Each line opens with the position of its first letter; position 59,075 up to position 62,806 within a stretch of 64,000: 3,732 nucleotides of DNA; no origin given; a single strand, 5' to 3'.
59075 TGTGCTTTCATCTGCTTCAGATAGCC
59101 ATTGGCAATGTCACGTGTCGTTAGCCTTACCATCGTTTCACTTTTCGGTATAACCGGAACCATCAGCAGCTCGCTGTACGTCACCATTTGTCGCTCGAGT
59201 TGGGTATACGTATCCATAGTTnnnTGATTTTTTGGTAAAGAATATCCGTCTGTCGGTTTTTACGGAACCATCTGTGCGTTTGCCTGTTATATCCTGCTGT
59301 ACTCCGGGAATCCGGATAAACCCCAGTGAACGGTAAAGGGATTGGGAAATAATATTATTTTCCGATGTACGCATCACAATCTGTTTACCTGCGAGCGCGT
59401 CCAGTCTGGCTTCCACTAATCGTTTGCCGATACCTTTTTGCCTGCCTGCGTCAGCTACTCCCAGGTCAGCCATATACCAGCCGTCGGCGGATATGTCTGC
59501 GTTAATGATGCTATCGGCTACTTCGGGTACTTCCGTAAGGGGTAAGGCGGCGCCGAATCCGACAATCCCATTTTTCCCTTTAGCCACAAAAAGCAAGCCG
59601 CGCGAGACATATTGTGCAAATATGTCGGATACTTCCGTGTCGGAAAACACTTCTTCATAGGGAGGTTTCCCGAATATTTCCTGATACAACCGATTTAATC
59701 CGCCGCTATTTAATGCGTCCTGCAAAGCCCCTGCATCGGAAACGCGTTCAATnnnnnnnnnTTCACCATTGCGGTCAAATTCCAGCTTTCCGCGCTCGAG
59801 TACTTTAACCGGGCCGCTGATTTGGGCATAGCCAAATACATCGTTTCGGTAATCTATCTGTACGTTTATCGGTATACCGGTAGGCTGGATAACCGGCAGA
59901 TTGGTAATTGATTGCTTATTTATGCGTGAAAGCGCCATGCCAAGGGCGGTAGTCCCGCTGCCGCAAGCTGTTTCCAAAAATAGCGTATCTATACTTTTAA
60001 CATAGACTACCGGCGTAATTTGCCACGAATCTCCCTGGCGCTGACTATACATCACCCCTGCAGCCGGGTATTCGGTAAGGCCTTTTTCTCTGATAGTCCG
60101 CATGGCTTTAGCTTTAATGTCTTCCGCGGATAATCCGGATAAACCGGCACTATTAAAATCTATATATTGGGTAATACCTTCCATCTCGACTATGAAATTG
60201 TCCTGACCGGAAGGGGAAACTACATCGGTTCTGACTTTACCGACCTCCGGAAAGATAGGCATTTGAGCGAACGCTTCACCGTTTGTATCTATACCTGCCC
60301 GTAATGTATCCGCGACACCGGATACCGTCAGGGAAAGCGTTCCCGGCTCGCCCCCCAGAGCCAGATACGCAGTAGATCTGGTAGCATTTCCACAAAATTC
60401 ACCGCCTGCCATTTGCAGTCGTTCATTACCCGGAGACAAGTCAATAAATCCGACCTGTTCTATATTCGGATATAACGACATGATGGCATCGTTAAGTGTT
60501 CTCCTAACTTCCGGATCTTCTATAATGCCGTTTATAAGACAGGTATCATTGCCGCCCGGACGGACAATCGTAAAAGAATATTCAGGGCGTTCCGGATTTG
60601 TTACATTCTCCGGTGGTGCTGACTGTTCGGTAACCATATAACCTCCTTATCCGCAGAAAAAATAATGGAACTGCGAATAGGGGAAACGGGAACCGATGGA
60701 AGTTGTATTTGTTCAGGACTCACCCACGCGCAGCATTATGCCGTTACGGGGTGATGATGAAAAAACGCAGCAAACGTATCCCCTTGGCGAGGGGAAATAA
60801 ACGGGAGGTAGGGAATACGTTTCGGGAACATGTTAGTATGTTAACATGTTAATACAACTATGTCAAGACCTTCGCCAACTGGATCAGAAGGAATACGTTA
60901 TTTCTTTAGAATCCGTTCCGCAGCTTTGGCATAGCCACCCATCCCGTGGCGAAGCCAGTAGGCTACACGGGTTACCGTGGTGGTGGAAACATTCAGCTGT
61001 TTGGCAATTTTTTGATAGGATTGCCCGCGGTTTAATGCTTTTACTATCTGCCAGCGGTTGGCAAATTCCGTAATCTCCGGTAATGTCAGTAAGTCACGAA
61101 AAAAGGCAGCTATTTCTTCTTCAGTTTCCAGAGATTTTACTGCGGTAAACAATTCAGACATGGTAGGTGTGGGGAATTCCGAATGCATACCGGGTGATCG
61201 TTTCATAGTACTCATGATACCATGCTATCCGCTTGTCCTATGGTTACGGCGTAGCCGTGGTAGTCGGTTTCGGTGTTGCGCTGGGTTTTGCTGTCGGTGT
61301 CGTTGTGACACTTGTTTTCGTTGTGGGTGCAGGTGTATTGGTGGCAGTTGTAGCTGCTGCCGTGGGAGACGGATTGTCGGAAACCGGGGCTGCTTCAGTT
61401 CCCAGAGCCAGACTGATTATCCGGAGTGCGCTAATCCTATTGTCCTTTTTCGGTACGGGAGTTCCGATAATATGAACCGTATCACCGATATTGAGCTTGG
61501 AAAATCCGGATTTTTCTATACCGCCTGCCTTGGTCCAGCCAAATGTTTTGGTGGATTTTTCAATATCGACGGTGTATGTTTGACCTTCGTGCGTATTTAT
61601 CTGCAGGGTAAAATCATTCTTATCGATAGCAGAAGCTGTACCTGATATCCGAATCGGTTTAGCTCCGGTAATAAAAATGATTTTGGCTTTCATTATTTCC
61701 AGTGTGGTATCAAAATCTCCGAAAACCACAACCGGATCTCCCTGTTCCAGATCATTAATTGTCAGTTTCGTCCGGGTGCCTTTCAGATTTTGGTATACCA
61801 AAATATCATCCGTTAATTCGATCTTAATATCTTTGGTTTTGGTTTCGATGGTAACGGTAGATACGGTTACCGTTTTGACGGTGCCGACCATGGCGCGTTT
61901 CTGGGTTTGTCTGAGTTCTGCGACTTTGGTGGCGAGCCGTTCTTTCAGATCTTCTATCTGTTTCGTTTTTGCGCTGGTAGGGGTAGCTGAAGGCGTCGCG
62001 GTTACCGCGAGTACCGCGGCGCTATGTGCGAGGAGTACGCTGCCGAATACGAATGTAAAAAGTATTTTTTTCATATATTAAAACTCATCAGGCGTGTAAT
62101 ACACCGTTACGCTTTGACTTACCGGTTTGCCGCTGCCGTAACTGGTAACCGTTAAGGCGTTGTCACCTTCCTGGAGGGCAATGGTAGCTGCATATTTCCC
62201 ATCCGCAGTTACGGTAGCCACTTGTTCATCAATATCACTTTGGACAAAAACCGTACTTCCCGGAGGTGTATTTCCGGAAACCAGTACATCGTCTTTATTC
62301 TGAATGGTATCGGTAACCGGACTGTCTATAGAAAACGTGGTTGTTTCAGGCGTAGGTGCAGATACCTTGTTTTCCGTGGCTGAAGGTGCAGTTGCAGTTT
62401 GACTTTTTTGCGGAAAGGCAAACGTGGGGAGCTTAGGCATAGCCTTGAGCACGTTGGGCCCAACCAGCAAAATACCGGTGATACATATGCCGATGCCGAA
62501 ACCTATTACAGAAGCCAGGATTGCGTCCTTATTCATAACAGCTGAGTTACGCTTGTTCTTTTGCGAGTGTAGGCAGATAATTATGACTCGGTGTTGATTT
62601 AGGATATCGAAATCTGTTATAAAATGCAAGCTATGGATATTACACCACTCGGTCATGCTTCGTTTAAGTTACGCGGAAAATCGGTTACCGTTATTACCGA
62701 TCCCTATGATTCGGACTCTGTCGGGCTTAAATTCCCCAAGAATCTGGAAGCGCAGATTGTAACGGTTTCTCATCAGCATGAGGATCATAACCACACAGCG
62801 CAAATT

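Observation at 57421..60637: Compact co-directional cluster: DapF-like epimerase fused to GNAT acetyltransferase + VanX-like D,D-dipeptidase + M24 Xaa-Pro peptidase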

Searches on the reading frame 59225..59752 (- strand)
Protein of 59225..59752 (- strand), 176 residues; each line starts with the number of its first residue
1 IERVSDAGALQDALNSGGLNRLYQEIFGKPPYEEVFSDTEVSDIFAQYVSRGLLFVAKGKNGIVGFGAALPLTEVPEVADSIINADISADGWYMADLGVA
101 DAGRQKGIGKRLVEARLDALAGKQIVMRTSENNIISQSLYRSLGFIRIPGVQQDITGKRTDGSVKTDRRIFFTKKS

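Call 49: search_solved_structures(query=A3, max_evalue=0.01, show_alignments=3)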
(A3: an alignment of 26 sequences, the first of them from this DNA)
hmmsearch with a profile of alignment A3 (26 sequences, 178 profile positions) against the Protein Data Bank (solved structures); distinct sequences matched with E-value up to 0.01: 71 (the best 60 are shown).
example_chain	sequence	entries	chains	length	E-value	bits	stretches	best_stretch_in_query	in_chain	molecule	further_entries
7mx2_A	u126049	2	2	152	1.8e-10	44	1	89-149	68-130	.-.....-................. 30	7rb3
7l1k_A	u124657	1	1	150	5.8e-10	42.4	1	89-151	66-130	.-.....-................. 30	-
6yga_A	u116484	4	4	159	2.3e-09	40.5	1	93-155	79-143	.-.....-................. 30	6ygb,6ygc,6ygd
3pp9_A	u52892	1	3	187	3.7e-08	36.5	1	87-148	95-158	Putative streptothricin acetyltransferase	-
6tgx_A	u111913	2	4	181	4.8e-08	36.1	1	60-151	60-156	Acyl-CoA N-acyltransferases (NAT) superfamily protein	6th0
2eui_A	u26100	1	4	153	7.8e-07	32.2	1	87-152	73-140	Probable acetyltransferase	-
3tfy_A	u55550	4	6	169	5e-06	29.6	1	87-154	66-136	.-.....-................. 50, NatE catalytic subunit | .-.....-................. 50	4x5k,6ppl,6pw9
2ob0_A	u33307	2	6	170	5.1e-06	29.5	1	86-154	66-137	Human MAK3 homolog | N-acetyltransferase 13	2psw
6wf3_A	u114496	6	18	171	5.1e-06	29.5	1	86-154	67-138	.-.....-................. 50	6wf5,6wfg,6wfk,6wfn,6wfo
6yzz_A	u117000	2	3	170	5.3e-06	29.5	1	90-155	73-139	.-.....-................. 50 | Acyl-CoA N-acyltransferases (NAT) superfamily protein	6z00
6ag5_A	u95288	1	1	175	1.1e-05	28.5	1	98-151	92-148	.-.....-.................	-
4lx9_A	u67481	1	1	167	1.2e-05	28.4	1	97-151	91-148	ARCHAEAL AMINO-TERMINAL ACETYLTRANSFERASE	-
2x7b_A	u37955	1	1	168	1.2e-05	28.4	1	97-151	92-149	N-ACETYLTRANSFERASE SSO0209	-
4r3k_A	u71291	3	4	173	1.3e-05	28.3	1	97-151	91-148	Uncharacterized N-acetyltransferase SSO0209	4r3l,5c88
6ag4_A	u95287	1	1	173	1.8e-05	27.7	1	98-151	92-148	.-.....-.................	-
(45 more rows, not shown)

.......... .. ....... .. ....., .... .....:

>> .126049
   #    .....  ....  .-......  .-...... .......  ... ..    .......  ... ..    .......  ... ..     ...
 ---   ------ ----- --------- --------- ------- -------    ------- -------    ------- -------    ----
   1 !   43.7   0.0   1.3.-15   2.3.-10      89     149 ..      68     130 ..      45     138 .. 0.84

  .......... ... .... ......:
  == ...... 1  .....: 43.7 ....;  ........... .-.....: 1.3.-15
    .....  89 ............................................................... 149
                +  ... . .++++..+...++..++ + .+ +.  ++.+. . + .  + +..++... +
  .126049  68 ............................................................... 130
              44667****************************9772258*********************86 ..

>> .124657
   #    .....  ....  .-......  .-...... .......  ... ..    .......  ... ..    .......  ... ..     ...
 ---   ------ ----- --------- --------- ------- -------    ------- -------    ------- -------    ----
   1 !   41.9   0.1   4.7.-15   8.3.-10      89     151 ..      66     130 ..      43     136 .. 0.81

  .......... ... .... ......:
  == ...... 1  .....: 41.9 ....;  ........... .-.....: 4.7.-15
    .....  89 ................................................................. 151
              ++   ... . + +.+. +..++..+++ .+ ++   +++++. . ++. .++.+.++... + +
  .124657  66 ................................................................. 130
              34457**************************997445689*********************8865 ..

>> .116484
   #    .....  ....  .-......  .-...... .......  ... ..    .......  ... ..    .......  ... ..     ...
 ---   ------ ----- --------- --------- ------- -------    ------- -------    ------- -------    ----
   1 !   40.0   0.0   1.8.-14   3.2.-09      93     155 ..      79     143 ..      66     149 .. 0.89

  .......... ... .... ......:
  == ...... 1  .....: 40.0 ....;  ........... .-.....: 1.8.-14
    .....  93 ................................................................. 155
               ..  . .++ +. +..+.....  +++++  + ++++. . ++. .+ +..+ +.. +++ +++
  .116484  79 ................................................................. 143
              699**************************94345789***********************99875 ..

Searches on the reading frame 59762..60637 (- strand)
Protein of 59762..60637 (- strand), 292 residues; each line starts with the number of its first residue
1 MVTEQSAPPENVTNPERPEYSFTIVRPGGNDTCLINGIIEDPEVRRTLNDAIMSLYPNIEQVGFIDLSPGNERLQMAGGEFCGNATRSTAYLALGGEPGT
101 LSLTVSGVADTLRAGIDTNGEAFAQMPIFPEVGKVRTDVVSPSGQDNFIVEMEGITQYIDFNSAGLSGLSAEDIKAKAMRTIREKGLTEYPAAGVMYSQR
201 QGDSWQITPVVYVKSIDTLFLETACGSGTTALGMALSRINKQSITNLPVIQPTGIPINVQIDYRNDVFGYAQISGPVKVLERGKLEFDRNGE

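Call 94: search_protein_representatives(protein=window:59762-60637:-)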
Query: 292 residues. Proteins with E-value up to 0.001 (for the whole library): 1982; up to 1e-10: 1219; up to 1e-30: 140. The best 150 are listed.
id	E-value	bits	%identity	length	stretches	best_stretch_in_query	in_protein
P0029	1.2e-91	323.6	55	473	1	18-286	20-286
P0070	2.0e-85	303.1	53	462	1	12-286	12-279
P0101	8.6e-83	294.5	53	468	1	18-288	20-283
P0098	8.5e-82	291.2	53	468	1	24-288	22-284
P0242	9.1e-81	287.8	52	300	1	16-280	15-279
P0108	2.1e-76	273.5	51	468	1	19-285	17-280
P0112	2.3e-76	273.4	50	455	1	17-288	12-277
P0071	4.8e-76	272.3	55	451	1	20-286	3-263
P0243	1.7e-75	270.5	51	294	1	15-286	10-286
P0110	1.0e-71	258.2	51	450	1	22-287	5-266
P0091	2.5e-71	256.9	47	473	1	11-288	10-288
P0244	2.5e-70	253.6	48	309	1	21-285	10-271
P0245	1.6e-68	247.7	46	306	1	22-281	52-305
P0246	1.5e-67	244.5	45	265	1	21-286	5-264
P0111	1.6e-66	241.1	47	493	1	17-283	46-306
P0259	6.5e-53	196.4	44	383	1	21-286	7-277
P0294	8.5e-41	156.7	40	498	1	22-289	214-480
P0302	1.6e-39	152.5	38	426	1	21-282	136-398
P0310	1.2e-38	149.6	36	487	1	23-288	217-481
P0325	5.0e-36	141.0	35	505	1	22-288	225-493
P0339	7.0e-35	137.3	39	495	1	25-278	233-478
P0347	9.4e-34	133.6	39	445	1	21-290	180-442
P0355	3.3e-33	131.8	36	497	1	22-285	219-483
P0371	6.5e-31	124.3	35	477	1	20-269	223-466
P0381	9.3e-30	120.5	35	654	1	25-282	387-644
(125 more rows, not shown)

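Call 95: search_protein_families(library=pfam, proteins=[P0294, P0310, P0325, P0339, P0355, P0347, P0302, P0381, P0371, P0259], max_evalue=0.001)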
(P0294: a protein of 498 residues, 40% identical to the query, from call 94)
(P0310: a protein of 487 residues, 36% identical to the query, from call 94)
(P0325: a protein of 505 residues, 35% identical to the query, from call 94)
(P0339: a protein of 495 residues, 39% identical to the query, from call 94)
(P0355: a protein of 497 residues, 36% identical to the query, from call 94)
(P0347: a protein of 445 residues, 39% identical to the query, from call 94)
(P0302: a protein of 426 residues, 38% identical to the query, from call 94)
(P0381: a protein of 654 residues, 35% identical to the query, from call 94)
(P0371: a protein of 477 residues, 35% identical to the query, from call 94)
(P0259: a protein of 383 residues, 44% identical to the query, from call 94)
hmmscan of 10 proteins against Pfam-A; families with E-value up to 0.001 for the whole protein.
P0294 (498 aa): 1 family
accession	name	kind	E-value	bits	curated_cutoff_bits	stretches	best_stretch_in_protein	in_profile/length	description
PF00583.31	Acetyltransf_1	-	0.00011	22.9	20.7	1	46-161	8-109/116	Acetyltransferase (GNAT) family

P0310 (487 aa): 0 families

P0325 (505 aa): 0 families

P0339 (495 aa): 2 families
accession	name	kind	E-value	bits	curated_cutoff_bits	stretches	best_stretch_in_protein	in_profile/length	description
PF01427.22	Peptidase_M15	-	2.2e-21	77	27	1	32-206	18-190/199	D-ala-D-ala dipeptidase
PF02557.22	VanY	-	3.7e-05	24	25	1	55-142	4-80/132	D-alanyl-D-alanine carboxypeptidase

P0355 (497 aa): 0 families

P0347 (445 aa): 5 families
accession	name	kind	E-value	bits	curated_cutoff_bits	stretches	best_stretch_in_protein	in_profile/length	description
PF00583.31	Acetyltransf_1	-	3.8e-18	66.3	20.7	1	34-138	11-116/116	Acetyltransferase (GNAT) family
PF13508.13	Acetyltransf_7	-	5.4e-12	46.4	27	1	65-139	11-83/84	Acetyltransferase (GNAT) domain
PF08445.16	FR47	-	9.7e-08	32.3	22.1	1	74-141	15-80/86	FR47-like protein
PF13673.13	Acetyltransf_10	-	4.6e-07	30.3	23.6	1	46-144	20-113/128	Acetyltransferase (GNAT) domain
PF13302.13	Acetyltransf_3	-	7.9e-05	23.8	25.4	1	14-139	7-138/138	Acetyltransferase (GNAT) domain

P0302 (426 aa): 0 families

P0381 (654 aa): 1 family
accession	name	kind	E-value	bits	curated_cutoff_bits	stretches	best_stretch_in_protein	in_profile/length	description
PF14681.12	UPRTase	-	4.3e-05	23.5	27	1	154-216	112-176/206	Uracil phosphoribosyltransferase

P0371 (477 aa): 1 family
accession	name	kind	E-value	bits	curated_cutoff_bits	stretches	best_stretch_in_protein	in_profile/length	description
PF01634.23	HisG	-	1.1e-33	116.8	25.5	1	50-204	1-156/158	ATP phosphoribosyltransferase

P0259 (383 aa): 0 families

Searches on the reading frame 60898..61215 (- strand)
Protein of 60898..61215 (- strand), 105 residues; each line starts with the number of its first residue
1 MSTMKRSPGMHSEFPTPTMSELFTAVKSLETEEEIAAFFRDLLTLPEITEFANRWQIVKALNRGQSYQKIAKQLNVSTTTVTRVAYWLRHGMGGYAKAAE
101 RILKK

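Call 3: search_protein_families(library=pfam, proteins=[window:60898-61215:-], max_evalue=0.01)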
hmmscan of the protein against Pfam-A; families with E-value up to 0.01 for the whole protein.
window:60898-61215:- (105 aa): 14 families
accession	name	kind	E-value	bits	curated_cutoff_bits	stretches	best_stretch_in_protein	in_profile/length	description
PF01371.25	Trp_repressor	-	6.4e-21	74.7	27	1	19-101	3-86/88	Trp repressor protein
PF13384.12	HTH_23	-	7.8e-08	32.4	24.6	1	52-84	5-37/50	Homeodomain-like domain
PF13936.12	HTH_38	-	3.6e-06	27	27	1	51-84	7-40/44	Helix-turn-helix domain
PF13551.12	HTH_29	-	2.1e-05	24.9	28.1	1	54-84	1-32/64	Winged helix-turn helix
PF25787.1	HTH_SB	-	0.00014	22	43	1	54-83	12-41/53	Sleeping Beauty transposase HTH domain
PF00196.25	GerE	-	0.00057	19.9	23.5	1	55-82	8-35/57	Bacterial regulatory proteins, luxR family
PF02796.21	HTH_7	-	0.00058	20.4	23.8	1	56-84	13-41/45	Helix-turn-helix domain of resolvase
PF18024.7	HTH_50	-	0.00069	19.7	27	1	44-83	3-42/50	Helix-turn-helix domain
PF13542.12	HTH_Tnp_ISL3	-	0.001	18.9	27.4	1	56-84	19-46/51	Helix-turn-helix domain of transposase family ISL3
PF08279.18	HTH_11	-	0.0015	18.8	25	1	56-83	4-34/55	HTH domain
PF04218.19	CENP-B_N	-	0.0081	16.2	21.2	0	56-84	14-42/53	CENP-B N-terminal DNA-binding domain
PF01047.28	MarR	-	0.0085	16.4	24.6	0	64-85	17-38/59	MarR family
PF19691.4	DUF6192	-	0.009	16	27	0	5-74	51-120/248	Family of unknown function (DUF6192)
PF13518.12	HTH_28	-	0.0099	16.4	25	0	56-84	4-32/52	Helix-turn-helix domain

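Call 4: search_protein_families(library=ncbifam, proteins=[window:60898-61215:-], max_evalue=0.01)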
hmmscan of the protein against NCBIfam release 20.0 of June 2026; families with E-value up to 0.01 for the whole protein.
window:60898-61215:- (105 aa): 6 families
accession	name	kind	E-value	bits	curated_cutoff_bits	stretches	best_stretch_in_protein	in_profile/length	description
TIGR02531.1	yecD_yerC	hypoth_equivalog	2.6e-17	63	42.2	1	19-101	5-87/88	YerC/YecD family TrpR-related protein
TIGR01321.1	TrpR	equivalog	2.2e-07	31.2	67.25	1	22-88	12-79/94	trp operon repressor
NF033545.0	transpos_IS630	equivalog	0.00046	19.7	100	1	55-90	3-38/299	IS630 family transposase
TIGR01884.1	cas_HTH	subfamily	0.0026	17.2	60.2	1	35-84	125-176/202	CRISPR-associated CARF protein Csa3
NF040595.1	HTH_Cbp1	equivalog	0.0038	17.2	140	1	56-84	54-82/135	CRISPR DNA repeat-binding protein Cbp1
NF047945.1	FimSynRegFimY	equivalog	0.0069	16.2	300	1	41-87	161-209/238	fimbria biosynthesis regulator FimY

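Call 65: search_solved_structures(query=window:60898-61215:-, max_evalue=0.01, show_alignments=1)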
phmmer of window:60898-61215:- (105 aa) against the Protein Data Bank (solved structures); distinct sequences matched with E-value up to 0.01: 4.
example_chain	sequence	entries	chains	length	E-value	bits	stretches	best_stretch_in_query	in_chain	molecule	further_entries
3g1c_A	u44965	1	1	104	1.9e-12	50.5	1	10-102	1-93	The TrpR like protein from Eubacterium eligens ATCC 27750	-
3kor_A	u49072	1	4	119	1.2e-11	47.9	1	18-101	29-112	Possible Trp repressor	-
3frw_A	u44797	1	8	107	5.4e-11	45.8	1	10-103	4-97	Putative Trp repressor protein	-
8vd6_A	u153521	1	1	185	0.00058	23.3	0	26-81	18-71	CAP REPEAT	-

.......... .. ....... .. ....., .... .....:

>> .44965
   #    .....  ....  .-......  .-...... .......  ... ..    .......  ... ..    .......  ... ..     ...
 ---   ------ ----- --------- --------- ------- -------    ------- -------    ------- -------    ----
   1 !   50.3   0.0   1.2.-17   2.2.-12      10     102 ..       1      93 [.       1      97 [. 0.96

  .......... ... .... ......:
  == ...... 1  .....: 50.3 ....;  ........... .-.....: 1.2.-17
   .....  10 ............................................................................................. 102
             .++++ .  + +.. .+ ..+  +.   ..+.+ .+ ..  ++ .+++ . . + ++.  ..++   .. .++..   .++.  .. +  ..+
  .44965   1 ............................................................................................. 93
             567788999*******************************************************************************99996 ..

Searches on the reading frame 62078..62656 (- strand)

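Call 3: search_protein_families(library=pfam, proteins=[window:62078-62656:-], max_evalue=0.01)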
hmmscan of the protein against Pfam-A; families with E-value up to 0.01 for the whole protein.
window:62078-62656:- (192 aa): 2 families
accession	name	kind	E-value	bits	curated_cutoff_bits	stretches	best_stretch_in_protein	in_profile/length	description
PF09136.16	Glucodextran_B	-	1.8e-08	34.6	27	1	108-185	3-79/83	Glucodextranase, domain B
PF17936.7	Big_6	-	1.2e-06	29.1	27.6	1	115-186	7-80/83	Bacterial Ig domain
